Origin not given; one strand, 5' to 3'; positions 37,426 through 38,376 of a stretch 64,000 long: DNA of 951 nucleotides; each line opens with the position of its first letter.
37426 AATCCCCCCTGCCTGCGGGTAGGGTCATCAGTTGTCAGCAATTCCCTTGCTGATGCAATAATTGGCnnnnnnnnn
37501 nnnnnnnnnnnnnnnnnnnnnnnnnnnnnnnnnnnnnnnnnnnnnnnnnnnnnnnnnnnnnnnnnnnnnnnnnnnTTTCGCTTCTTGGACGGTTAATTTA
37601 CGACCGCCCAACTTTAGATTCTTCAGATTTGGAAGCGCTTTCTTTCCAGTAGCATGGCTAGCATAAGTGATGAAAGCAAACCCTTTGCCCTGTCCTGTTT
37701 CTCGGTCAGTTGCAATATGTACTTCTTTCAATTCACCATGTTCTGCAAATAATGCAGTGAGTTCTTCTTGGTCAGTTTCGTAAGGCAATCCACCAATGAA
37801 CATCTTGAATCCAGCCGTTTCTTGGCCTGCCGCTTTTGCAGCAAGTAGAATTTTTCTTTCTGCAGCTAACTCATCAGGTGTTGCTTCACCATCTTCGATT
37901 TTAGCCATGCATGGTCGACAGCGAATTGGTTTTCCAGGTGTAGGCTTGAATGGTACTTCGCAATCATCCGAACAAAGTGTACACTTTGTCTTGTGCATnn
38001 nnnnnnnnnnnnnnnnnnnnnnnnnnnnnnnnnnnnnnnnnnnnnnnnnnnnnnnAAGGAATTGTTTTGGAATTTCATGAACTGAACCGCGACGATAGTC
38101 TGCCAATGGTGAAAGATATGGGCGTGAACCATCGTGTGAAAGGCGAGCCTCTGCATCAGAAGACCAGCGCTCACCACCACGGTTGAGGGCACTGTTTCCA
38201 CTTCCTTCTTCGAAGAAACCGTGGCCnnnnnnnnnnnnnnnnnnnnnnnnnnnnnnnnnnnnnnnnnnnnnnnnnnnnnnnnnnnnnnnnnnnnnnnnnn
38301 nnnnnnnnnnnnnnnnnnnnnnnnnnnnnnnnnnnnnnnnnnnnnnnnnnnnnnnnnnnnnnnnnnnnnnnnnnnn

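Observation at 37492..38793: Exosome cap protein Csl4 fused to an extra zinc ribbon, an RRM domain and RGG boxes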

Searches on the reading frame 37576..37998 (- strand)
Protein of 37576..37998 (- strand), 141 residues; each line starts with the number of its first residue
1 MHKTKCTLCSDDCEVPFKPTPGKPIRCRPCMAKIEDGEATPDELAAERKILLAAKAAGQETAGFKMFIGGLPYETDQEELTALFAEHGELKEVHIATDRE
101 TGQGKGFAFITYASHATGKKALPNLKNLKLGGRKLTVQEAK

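Call 12: find_homologous_proteins(query=window:37576-37998:-, max_evalue=0.001)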
Query seq(141 aa) (141 aa): 29 proteins with E <= 0.001 among 53 candidates.
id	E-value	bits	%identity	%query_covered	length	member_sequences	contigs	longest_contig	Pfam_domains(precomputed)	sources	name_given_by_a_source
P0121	7.2e-66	238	74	100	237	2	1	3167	PF00076.29,PF23477.2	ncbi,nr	ncbi:MAG: hypothetical protein QF831_05660, partial [Candidatus Thalassarchaeaceae archaeon]|nr:hypo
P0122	2.7e-53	198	85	79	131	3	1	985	PF00076.29,PF16367.12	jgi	jgi:RNA recognition motif-containing protein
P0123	1.6e-52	195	85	79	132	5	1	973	PF00076.29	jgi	jgi:RNA recognition motif-containing protein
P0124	2.7e-46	175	56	99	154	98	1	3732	PF00076.29,PF23477.2,PF16367.12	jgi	-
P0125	3.8e-46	175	56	99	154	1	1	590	PF00076.29,PF23477.2,PF16367.12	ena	-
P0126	6.0e-46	174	55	100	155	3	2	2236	PF00076.29,PF23477.2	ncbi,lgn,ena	-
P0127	8.9e-46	173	56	99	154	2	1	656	PF00076.29,PF23477.2,PF16367.12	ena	-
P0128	2.1e-45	172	55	99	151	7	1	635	PF00076.29,PF23477.2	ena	-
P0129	6.5e-45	171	56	94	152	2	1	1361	PF00076.29,PF16367.12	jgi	-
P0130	7.7e-45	170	55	99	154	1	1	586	PF00076.29,PF23477.2,PF16367.12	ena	-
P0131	3.0e-43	165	71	79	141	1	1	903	PF00076.29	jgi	jgi:RNA recognition motif-containing protein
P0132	1.2e-42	163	70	79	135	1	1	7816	PF00076.29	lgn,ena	-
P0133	2.8e-42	162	70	79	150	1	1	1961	PF00076.29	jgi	jgi:RNA recognition motif-containing protein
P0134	2.8e-40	156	53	94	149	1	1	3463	PF00076.29,PF23477.2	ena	-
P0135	3.3e-40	155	53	94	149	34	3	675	PF00076.29,PF23477.2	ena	-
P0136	3.9e-40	155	53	94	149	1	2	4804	PF00076.29,PF23477.2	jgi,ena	jgi:CxxC-x17-CxxC domain-containing protein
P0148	3.0e-11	62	44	56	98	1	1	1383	PF00076.29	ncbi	-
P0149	1.3e-8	53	55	23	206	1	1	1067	PF23477.2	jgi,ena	-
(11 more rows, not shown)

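Call 14: find_encoding_contigs(protein=P0124, flank=4000, max_places=4)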
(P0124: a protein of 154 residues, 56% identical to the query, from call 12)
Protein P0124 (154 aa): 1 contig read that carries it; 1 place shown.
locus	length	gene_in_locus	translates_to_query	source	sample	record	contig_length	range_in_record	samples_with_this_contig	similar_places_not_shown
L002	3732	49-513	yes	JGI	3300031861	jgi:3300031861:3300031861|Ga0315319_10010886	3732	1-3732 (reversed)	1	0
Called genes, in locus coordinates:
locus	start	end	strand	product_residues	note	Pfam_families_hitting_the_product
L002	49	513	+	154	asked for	PF23477:zf_Tbcl_2, PF16367:RRM_7 (weak), PF00076:RRM_1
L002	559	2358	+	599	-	PF04055:Radical_SAM (weak)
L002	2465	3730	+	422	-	?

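Call 15: find_encoding_contigs(protein=P0136, flank=4000, max_places=4)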
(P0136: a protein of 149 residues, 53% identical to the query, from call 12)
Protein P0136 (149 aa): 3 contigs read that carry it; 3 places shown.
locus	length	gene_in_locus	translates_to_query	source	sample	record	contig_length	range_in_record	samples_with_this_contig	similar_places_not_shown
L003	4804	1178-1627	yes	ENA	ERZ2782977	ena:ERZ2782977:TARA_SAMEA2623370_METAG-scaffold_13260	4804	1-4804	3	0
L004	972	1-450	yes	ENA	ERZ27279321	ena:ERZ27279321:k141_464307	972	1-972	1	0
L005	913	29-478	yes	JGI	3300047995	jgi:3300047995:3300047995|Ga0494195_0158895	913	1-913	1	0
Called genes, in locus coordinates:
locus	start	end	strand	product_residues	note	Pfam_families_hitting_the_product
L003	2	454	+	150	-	?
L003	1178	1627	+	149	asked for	PF23477:zf_Tbcl_2, PF00076:RRM_1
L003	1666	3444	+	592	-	PF04055:Radical_SAM (weak)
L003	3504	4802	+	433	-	?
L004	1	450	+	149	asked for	PF23477:zf_Tbcl_2, PF00076:RRM_1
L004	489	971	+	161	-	?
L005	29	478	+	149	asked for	PF23477:zf_Tbcl_2, PF00076:RRM_1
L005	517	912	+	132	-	?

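Call 69: list_cluster_members(proteins=[P0148, P0149, P0177, P0199, P0190, P0256, P0265, P0297, P0267, P0210])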
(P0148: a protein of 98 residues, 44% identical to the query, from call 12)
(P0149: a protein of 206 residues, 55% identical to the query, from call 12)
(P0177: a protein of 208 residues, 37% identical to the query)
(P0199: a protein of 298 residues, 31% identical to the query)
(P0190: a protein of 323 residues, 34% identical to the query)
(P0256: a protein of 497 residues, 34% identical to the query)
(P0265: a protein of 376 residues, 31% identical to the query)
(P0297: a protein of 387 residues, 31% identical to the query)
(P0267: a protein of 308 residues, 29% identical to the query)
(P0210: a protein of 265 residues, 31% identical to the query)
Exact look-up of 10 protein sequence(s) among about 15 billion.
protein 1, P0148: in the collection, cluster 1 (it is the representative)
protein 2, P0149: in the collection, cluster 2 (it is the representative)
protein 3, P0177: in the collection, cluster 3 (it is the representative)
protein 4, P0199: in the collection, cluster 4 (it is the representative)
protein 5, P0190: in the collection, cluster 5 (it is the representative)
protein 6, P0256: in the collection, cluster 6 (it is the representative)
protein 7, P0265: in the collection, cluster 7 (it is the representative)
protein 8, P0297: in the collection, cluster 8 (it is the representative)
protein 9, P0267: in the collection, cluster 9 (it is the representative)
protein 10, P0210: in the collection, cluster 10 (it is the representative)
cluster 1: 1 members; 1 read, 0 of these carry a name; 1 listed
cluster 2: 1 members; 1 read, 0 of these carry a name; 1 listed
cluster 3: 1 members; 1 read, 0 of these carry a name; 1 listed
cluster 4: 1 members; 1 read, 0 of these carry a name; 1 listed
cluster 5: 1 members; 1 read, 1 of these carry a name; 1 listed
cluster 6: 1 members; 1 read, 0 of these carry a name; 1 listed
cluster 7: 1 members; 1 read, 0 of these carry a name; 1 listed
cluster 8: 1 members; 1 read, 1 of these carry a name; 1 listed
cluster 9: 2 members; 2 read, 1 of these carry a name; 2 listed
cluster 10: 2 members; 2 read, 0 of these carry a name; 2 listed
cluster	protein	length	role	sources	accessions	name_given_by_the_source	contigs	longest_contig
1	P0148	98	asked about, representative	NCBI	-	-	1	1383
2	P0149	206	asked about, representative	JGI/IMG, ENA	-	-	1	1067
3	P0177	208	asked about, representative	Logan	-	-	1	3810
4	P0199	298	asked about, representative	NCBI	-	-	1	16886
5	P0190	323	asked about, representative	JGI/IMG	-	exosome complex component CSL4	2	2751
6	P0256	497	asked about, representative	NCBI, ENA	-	-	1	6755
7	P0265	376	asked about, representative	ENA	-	-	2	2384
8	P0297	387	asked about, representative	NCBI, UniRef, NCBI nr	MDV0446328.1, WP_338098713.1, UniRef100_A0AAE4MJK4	hypothetical protein MsAg5_01580 [Methanosarcinaceae archaeon Ag5] | Exosome complex component Csl4 n=1 Tax=Methanolapillus africanus TaxID=3028297 ... | hypothetical protein [Methanosarcinaceae archaeon Ag5]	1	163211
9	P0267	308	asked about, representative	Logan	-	-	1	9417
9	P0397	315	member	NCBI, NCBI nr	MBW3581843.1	MAG: exosome complex RNA-binding protein Csl4 [Euryarchaeota archaeon] | exosome complex RNA-binding protein Csl4 [Euryarchaeota archaeon]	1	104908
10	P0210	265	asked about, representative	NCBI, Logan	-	-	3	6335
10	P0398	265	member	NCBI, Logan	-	-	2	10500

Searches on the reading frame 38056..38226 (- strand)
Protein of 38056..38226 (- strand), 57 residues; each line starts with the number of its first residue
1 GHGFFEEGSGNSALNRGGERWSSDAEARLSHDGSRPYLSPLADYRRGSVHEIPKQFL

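Call 76: find_homologous_proteins(query=A4, max_evalue=0.01)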
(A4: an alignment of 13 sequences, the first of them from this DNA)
Query A4 (13 sequences) (57 aa, profile of the alignment): 4 proteins with E <= 0.01 among 294 candidates.
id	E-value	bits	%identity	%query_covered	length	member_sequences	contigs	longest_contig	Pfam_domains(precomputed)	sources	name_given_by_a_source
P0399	2.8e-13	67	30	100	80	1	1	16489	-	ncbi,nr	ncbi:hypothetical protein N9Y01_02075, partial [Candidatus Poseidonia alphae]|nr:hypothetical protei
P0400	1.5e-8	52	58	96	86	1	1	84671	-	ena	-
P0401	3.2e-5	41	73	46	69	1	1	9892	-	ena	-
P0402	1.3e-4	39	69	46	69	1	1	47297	-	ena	-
